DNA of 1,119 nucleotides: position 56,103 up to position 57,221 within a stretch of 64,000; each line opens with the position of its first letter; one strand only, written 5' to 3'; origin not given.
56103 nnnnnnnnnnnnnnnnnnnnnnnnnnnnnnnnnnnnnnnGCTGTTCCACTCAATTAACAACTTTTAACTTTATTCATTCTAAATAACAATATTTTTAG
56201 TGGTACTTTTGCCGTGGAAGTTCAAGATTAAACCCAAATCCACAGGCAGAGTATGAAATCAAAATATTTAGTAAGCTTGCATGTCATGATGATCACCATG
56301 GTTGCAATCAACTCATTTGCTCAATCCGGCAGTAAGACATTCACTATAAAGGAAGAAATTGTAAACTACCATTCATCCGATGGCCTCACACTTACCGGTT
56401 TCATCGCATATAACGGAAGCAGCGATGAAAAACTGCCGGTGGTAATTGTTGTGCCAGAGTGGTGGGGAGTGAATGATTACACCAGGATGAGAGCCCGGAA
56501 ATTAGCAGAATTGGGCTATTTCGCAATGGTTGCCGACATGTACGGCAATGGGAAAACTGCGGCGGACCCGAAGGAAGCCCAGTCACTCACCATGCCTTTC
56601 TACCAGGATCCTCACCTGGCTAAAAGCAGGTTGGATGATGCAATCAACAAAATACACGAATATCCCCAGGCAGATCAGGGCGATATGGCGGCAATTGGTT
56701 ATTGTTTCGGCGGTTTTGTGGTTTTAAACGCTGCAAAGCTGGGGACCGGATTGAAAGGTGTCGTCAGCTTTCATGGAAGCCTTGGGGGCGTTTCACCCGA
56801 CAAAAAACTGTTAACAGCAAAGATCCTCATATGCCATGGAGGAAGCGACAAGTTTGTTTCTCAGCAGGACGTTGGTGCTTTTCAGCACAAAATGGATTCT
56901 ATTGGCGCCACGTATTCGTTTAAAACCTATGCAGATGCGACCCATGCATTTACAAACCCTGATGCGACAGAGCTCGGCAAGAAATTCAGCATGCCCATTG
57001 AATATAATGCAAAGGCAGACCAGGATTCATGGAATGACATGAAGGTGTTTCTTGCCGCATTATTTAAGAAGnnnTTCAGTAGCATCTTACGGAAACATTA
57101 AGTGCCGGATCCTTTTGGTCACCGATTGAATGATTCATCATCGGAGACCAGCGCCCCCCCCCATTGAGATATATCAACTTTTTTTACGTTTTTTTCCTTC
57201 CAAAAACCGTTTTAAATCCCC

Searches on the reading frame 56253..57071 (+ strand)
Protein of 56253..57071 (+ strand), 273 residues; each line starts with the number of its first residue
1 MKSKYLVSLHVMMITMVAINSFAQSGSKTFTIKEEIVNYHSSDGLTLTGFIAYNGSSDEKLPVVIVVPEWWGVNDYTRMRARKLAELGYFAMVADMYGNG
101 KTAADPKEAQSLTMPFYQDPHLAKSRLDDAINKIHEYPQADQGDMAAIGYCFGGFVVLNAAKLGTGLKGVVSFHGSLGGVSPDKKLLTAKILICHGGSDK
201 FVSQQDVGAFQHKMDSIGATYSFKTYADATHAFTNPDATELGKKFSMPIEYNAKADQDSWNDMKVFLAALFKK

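Call 15: search_protein_families(library=ncbifam, proteins=[window:56253-57071:+], max_evalue=0.1)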
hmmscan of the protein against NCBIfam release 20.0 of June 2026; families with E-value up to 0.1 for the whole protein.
window:56253-57071:+ (273 aa): 3 families
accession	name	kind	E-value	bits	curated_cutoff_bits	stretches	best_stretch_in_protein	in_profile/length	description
NF041440.1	hydrolase_YghX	exception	8.4e-16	57.9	460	1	28-237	62-268/292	YghX family hydrolase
NF008525.0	PRK11460.1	equivalog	0.00014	21.3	191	1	140-234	100-194/232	esterase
NF041096.1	esterase_EstD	equivalog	0.043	12.9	600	1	186-240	341-394/421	esterase EstD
